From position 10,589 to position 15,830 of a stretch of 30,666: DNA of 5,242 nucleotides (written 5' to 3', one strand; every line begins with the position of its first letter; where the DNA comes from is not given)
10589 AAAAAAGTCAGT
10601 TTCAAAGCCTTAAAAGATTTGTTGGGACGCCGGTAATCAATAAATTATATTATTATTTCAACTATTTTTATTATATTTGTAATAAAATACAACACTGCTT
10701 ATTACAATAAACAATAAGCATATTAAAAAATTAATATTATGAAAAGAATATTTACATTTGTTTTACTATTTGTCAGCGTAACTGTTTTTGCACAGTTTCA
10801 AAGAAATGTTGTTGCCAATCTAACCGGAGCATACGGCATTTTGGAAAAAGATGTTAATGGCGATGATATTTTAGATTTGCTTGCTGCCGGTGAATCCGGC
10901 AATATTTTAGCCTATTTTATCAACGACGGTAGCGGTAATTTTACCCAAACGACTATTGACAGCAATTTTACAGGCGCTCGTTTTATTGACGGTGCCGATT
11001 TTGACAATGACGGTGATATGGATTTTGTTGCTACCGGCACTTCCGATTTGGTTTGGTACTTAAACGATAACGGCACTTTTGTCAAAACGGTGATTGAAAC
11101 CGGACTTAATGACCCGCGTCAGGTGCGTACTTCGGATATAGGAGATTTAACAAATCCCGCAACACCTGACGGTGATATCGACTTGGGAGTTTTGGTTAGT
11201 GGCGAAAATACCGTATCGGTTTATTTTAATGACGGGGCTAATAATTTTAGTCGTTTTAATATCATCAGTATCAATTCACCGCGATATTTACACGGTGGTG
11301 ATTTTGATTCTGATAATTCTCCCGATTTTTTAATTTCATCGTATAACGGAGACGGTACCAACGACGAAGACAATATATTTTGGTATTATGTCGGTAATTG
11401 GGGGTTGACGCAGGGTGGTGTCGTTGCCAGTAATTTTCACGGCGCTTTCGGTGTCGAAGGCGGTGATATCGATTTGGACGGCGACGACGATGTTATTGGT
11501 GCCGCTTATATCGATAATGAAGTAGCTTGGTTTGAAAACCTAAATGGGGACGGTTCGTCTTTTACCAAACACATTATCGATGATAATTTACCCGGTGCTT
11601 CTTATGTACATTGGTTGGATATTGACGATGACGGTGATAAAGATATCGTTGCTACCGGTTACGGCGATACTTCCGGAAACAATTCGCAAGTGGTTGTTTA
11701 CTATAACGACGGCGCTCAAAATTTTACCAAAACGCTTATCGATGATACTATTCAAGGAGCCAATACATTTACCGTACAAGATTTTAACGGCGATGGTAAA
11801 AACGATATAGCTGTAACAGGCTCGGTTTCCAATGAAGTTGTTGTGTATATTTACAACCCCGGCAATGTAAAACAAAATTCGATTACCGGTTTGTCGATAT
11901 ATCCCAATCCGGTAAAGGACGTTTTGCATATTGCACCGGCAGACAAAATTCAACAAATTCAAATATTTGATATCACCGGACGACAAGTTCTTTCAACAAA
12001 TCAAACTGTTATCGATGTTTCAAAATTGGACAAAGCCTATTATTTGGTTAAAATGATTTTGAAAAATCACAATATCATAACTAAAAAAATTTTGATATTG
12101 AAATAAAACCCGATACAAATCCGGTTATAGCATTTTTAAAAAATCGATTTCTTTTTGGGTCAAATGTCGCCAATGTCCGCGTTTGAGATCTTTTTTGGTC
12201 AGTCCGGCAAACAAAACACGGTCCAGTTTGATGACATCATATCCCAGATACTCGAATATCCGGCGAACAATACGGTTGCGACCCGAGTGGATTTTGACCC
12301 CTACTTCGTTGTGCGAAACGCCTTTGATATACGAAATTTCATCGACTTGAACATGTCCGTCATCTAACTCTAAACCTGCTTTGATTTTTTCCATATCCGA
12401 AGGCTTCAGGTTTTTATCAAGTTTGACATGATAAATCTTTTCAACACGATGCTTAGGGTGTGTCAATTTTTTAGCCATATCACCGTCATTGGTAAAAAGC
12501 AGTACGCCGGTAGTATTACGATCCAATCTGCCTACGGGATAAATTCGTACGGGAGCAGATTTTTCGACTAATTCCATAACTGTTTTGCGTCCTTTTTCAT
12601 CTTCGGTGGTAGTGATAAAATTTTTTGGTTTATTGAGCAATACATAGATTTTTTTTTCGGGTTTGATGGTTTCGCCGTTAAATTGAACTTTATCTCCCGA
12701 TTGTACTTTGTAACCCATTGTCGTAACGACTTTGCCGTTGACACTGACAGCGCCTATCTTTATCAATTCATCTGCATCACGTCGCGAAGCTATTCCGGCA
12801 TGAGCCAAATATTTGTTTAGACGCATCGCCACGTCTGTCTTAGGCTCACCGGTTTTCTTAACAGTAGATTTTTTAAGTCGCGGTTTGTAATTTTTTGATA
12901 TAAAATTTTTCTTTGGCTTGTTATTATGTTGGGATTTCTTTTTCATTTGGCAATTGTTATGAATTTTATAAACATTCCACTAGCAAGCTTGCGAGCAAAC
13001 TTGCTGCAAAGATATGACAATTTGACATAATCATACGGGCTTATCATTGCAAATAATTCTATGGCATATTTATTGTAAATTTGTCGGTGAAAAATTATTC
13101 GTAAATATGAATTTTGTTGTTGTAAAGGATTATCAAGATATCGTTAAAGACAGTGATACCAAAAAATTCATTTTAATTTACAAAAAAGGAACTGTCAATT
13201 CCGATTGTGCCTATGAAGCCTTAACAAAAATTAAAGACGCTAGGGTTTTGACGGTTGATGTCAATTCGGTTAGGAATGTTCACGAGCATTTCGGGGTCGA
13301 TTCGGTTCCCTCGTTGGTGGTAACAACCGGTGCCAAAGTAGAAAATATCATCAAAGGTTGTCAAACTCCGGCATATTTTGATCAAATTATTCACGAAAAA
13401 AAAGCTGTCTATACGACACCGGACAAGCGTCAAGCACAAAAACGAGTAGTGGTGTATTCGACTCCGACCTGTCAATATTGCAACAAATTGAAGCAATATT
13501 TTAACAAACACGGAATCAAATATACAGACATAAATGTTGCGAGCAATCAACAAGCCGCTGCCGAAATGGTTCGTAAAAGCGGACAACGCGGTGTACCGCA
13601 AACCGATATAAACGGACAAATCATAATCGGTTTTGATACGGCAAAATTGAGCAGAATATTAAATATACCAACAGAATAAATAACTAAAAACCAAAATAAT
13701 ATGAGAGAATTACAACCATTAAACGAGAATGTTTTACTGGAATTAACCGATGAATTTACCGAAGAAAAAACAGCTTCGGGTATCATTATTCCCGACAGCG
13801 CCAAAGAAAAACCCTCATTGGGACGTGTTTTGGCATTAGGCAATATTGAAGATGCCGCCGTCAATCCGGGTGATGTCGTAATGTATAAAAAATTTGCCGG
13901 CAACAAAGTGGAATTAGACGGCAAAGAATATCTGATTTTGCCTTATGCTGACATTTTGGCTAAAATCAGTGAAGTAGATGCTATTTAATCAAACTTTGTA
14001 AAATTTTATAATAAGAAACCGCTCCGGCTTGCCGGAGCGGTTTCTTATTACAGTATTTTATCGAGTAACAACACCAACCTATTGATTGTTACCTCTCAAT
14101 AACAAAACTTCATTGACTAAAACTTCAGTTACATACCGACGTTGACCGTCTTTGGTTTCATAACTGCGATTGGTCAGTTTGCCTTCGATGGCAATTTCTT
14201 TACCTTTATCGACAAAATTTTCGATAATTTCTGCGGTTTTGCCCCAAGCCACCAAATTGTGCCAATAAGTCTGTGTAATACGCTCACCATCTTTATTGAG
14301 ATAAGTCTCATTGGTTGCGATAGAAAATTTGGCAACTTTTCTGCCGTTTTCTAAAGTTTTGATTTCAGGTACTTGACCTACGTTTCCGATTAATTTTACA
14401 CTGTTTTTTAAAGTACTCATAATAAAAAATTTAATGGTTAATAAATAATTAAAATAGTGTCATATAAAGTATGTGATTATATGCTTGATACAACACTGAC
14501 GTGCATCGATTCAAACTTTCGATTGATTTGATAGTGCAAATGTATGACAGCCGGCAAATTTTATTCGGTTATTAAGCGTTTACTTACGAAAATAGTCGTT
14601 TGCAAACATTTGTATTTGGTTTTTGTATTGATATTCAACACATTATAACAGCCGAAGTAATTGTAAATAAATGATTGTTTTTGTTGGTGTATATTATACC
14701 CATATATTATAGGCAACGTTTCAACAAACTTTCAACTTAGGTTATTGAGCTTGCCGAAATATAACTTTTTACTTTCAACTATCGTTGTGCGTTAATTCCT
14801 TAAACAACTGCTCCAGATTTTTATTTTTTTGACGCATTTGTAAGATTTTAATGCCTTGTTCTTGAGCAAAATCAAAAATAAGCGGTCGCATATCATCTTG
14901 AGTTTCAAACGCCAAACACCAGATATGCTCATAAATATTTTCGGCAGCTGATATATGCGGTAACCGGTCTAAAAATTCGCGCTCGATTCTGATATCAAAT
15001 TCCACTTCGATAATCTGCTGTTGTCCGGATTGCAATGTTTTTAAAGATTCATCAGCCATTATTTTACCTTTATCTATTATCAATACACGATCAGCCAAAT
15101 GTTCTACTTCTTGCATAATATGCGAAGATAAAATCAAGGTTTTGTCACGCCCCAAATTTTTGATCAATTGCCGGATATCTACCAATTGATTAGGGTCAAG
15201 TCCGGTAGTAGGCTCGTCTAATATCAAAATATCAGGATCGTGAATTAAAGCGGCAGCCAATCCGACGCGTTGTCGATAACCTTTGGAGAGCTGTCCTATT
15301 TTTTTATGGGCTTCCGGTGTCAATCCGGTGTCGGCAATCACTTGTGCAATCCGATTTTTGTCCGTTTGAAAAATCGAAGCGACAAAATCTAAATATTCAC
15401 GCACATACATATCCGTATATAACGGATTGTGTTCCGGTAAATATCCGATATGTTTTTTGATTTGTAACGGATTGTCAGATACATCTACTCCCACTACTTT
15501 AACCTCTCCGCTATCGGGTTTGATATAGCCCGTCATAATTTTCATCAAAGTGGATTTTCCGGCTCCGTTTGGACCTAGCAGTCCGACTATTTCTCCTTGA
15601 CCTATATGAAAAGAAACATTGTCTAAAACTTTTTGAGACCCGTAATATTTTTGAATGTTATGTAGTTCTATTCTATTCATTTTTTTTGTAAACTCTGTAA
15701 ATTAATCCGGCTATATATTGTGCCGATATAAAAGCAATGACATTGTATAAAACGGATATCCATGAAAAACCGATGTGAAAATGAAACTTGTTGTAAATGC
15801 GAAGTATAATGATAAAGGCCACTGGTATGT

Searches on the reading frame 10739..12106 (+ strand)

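Call 9: search_protein_families(library=pfam, proteins=[window:10739-12106:+], max_evalue=0.01)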
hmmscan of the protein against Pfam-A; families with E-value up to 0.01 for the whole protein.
window:10739-12106:+ (455 aa): 3 families
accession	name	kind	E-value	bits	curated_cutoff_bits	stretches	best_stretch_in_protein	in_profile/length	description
PF13517.12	FG-GAP_3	-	1.5e-31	109.2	26.9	6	38-97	1-60/61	FG-GAP-like repeat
PF18962.6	Por_Secre_tail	-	1.9e-13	50.9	27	1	387-453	1-75/75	Secretion system C-terminal sorting domain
PF01839.29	FG-GAP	-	0.00044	20.5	22.1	1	346-360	8-21/37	FG-GAP repeat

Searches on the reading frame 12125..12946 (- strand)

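Call 10: search_protein_families(library=pfam, proteins=[window:12125-12946:-], max_evalue=0.01)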
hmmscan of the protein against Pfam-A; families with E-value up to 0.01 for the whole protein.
window:12125-12946:- (273 aa): 4 families
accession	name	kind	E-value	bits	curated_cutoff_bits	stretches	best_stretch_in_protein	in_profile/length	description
PF00849.27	PseudoU_synth_2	-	2.5e-24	86.6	26.8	1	101-232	2-151/152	RNA pseudouridylate synthase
PF01479.30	S4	-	1e-13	51.2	22.8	1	41-87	1-48/48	S4 domain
PF13275.11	S4_2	-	1.1e-06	28.9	24.6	1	57-95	25-63/65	S4 domain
PF22421.1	SYY_C-terminal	-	1.8e-06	28.2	27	1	41-103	19-82/83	Tyrosine--tRNA ligase SYY-like C-terminal domain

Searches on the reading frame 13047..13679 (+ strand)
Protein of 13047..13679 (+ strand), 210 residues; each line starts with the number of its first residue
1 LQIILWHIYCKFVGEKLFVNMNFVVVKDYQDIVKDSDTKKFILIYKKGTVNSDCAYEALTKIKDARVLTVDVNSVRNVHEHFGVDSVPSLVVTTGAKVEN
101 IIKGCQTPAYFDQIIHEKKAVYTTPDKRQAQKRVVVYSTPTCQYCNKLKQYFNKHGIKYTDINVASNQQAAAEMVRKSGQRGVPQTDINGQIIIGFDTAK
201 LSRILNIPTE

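Call 10: search_protein_families(library=pfam, proteins=[window:13047-13679:+], max_evalue=0.01)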
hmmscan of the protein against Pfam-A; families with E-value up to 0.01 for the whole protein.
window:13047-13679:+ (210 aa): 6 families
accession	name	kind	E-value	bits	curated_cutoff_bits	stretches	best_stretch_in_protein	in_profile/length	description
PF00462.30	Glutaredoxin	-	5.1e-19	68.7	22.9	1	134-193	1-60/60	Glutaredoxin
PF13098.12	Thioredoxin_2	-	1.7e-09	38.4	27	2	129-181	4-54/104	Thioredoxin-like domain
PF00085.26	Thioredoxin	-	6.3e-07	29.8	23.5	1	58-114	43-100/103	Thioredoxin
PF13192.12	Thioredoxin_3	-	7e-05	23.2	24.8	0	135-193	4-60/76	Thioredoxin domain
PF13417.12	GST_N_3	-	0.005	17.6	22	0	137-193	2-57/75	Glutathione S-transferase, N-terminal domain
PF05768.20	Glrx-like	-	0.0074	17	26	0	133-173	1-45/77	Glutaredoxin-like domain (DUF836)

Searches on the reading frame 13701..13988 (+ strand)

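Call 10: search_protein_families(library=pfam, proteins=[window:13701-13988:+], max_evalue=0.01)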
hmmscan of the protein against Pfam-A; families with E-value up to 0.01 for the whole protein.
window:13701-13988:+ (95 aa): 1 family
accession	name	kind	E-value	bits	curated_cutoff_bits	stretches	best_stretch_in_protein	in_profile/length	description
PF00166.26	Cpn10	-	1.5e-25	89.5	21.1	1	4-89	2-93/93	Chaperonin 10 Kd subunit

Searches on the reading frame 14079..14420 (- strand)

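Call 10: search_protein_families(library=pfam, proteins=[window:14079-14420:-], max_evalue=0.01)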
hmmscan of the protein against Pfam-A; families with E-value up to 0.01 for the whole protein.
window:14079-14420:- (113 aa): 1 family
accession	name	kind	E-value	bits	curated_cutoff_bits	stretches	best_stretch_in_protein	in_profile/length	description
PF00436.31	SSB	-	2e-31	108.5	26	1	6-107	2-103/104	Single-strand binding protein family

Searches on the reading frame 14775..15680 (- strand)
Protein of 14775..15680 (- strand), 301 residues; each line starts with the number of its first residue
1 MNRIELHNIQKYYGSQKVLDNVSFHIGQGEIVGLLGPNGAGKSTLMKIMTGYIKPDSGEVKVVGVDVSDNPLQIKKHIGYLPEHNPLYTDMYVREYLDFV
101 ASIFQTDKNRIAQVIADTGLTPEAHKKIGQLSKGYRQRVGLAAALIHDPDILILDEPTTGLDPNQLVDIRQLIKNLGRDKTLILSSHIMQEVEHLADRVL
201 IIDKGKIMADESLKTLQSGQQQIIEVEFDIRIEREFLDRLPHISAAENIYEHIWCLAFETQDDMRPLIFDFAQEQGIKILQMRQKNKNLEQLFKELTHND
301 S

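Call 10: search_protein_families(library=pfam, proteins=[window:14775-15680:-], max_evalue=0.01)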
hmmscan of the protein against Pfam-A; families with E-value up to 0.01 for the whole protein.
window:14775-15680:- (301 aa): 9 families
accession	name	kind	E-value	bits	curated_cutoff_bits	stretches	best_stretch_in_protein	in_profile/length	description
PF00005.33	ABC_tran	-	1.5e-36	126.4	25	1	19-159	1-137/137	ABC transporter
PF13304.12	AAA_21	-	5.6e-14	53.3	27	1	130-189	237-300/304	AAA domain, putative AbiEii toxin, Type IV TA system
PF03308.22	MeaB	-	5.8e-05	22.7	23.1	1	13-68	17-72/273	Methylmalonyl Co-A mutase-associated GTPase MeaB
PF13476.12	AAA_23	-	0.00073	20.7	27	1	3-49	1-39/201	AAA domain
PF02463.25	SMC_N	-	0.001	19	40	0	3-47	4-42/220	RecF/RecN/SMC N terminal domain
PF13401.12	AAA_22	-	0.0021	18.8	27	0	148-221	33-109/130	AAA domain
PF13555.12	AAA_29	-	0.0032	17.6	27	1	20-46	13-39/61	P-loop containing region of AAA domain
PF02562.22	PhoH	-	0.0053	16.7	27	0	26-108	16-95/205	PhoH-like protein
PF16575.11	CLP1_P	-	0.0098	16.2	26.6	0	36-89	1-54/188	mRNA cleavage and polyadenylation factor CLP1 P-loop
